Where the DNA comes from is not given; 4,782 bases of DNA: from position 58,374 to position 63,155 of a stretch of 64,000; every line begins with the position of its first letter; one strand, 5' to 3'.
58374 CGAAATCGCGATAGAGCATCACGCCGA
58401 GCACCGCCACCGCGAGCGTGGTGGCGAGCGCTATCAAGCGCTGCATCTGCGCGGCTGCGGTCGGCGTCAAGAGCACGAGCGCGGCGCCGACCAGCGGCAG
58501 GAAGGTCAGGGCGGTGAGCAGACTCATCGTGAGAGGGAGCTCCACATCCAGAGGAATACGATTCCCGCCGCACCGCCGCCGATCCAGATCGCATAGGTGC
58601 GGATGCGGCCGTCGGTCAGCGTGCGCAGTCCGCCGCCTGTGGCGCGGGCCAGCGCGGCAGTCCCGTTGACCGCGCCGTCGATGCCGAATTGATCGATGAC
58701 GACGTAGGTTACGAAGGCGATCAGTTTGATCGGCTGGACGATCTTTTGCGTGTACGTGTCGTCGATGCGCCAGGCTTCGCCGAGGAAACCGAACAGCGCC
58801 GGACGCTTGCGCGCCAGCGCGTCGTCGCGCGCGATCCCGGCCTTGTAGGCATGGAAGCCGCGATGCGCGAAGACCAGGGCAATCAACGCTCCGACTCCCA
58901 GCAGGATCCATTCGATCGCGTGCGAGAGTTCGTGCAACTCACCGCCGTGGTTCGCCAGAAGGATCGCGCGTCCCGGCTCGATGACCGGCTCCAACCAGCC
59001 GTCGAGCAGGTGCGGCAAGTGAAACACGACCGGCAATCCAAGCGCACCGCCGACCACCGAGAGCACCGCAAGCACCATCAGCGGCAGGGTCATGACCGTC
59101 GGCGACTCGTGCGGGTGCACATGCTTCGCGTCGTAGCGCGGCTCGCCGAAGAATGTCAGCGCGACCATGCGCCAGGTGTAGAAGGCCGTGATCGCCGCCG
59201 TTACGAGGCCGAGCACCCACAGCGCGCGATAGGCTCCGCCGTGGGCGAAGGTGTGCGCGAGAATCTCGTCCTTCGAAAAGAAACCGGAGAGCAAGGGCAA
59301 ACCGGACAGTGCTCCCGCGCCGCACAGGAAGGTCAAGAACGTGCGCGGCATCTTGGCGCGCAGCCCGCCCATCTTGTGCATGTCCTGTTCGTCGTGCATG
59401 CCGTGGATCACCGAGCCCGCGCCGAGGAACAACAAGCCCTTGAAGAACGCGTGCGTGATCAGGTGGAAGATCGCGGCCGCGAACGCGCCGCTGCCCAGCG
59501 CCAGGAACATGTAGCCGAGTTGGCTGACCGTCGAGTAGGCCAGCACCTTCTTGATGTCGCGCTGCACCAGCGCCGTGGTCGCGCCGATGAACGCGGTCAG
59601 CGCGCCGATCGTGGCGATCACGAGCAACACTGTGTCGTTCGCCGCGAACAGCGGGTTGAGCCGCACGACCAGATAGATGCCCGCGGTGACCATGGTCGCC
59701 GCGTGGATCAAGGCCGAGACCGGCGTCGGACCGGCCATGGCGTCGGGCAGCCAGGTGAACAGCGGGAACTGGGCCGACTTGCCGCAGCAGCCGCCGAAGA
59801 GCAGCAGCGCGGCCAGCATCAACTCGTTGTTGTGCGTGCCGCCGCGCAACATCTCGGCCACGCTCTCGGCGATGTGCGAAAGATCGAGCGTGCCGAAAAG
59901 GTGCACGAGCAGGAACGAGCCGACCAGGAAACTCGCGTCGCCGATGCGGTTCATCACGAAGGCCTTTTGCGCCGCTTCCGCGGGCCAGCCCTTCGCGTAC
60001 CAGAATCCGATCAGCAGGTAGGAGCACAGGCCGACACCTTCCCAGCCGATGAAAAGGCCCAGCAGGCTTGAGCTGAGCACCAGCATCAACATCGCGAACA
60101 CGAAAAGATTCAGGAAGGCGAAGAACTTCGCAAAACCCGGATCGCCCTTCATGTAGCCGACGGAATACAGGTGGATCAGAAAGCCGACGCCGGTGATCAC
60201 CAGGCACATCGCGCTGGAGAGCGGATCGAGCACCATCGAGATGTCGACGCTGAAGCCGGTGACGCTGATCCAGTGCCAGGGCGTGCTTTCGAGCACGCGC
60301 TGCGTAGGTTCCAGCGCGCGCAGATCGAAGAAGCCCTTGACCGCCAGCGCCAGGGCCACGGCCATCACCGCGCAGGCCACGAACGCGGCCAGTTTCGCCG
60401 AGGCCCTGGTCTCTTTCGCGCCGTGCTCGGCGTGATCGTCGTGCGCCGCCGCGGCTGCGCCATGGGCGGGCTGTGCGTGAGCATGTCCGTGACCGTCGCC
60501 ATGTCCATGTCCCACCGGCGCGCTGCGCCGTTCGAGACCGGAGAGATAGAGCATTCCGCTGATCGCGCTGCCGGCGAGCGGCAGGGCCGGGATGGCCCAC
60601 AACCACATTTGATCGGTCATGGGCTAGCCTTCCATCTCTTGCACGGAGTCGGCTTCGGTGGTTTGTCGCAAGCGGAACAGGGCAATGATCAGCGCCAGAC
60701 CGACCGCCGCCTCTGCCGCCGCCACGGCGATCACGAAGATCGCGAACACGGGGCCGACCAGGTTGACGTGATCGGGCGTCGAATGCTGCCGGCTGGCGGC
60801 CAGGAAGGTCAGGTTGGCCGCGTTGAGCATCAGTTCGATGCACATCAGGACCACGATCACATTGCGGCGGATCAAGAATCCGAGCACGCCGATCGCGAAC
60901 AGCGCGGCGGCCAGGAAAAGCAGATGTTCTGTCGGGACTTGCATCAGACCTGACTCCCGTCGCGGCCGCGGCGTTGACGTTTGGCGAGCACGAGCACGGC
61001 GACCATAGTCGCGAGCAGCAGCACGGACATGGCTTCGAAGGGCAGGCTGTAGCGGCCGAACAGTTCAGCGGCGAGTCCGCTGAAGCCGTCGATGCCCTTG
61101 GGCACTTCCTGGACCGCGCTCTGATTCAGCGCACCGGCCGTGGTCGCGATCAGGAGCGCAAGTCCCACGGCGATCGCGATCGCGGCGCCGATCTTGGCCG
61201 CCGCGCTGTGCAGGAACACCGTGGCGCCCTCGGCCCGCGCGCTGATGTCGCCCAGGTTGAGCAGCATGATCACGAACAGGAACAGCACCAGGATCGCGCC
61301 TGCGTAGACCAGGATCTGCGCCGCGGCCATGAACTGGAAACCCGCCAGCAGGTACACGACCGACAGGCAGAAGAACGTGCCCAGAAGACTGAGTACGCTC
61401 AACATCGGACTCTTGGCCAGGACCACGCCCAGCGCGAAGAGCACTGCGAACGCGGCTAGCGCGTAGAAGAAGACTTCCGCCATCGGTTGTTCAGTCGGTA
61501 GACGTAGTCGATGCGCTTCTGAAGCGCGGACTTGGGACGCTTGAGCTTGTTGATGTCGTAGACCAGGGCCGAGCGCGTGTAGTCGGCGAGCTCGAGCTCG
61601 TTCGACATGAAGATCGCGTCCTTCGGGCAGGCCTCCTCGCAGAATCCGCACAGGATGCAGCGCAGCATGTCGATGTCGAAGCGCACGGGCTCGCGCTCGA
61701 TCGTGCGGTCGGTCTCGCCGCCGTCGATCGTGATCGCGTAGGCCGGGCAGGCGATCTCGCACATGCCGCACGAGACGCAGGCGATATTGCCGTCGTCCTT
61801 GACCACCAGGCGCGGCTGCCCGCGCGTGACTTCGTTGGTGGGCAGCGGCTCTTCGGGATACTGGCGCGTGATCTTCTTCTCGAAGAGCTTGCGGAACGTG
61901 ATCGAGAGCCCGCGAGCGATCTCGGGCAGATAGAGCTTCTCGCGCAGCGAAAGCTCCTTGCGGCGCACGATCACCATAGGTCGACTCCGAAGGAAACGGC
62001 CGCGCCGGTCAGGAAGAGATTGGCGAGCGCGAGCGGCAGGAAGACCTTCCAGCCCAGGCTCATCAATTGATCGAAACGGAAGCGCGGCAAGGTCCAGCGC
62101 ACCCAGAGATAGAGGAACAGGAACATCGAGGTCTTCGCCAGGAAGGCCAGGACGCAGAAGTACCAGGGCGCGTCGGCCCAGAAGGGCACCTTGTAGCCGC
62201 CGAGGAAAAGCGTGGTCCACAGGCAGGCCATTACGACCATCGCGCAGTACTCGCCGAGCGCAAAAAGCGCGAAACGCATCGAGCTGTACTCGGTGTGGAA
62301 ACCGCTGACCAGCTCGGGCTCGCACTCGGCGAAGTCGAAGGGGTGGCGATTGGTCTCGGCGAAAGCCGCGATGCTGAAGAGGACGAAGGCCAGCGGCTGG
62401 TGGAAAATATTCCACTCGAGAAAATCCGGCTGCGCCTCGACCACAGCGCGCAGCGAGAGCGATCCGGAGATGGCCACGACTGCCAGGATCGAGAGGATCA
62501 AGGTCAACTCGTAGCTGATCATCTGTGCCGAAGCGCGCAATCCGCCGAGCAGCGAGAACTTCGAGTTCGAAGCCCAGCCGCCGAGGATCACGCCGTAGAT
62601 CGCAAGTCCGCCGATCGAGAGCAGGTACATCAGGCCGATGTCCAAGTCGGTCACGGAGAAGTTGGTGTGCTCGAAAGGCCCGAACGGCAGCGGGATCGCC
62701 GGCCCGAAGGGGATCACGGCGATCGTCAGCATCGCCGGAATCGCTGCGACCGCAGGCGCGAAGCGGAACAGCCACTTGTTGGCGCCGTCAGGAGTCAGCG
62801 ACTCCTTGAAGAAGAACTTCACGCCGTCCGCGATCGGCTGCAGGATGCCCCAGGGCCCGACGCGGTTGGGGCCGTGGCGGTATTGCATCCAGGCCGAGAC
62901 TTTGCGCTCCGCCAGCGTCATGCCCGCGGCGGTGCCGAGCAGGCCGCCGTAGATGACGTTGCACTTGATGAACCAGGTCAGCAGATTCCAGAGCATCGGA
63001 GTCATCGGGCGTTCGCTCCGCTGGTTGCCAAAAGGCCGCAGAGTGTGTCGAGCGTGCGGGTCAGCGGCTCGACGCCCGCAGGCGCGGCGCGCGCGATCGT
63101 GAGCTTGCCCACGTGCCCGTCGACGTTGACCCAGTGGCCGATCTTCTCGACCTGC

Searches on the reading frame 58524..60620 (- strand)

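Call 83: search_protein_families(library=pfam, proteins=[window:58524-60620:-], max_evalue=0.0001)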
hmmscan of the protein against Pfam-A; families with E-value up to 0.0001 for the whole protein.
window:58524-60620:- (698 aa): 2 families
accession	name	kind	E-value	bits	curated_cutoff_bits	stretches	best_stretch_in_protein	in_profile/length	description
PF00361.26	Proton_antipo_M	-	1.2e-84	284.4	21.5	1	183-478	1-294/294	NADH:quinone oxidoreductase/Mrp antiporter, TM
PF00662.26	Proton_antipo_N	-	4.6e-21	74.9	24.5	1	117-167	1-51/51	NADH-Ubiquinone oxidoreductase (complex I), chain 5 N-terminus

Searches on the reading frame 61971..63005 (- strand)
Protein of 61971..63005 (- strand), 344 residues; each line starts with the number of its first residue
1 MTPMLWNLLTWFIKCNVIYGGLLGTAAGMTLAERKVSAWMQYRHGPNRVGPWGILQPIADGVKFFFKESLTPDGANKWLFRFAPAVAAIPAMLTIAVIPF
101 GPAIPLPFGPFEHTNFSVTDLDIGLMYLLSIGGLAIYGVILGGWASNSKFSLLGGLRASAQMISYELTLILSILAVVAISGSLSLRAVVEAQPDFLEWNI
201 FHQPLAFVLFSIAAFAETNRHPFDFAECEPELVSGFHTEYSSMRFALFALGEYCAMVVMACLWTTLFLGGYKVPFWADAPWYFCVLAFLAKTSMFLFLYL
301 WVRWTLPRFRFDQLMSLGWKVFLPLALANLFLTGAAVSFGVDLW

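Call 83: search_protein_families(library=pfam, proteins=[window:61971-63005:-], max_evalue=0.0001)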
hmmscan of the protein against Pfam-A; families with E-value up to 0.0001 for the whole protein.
window:61971-63005:- (344 aa): 1 family
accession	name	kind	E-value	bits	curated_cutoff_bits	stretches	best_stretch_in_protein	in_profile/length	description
PF00146.26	NADHdh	-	5.3e-119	397.4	27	1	18-333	6-297/298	NADH dehydrogenase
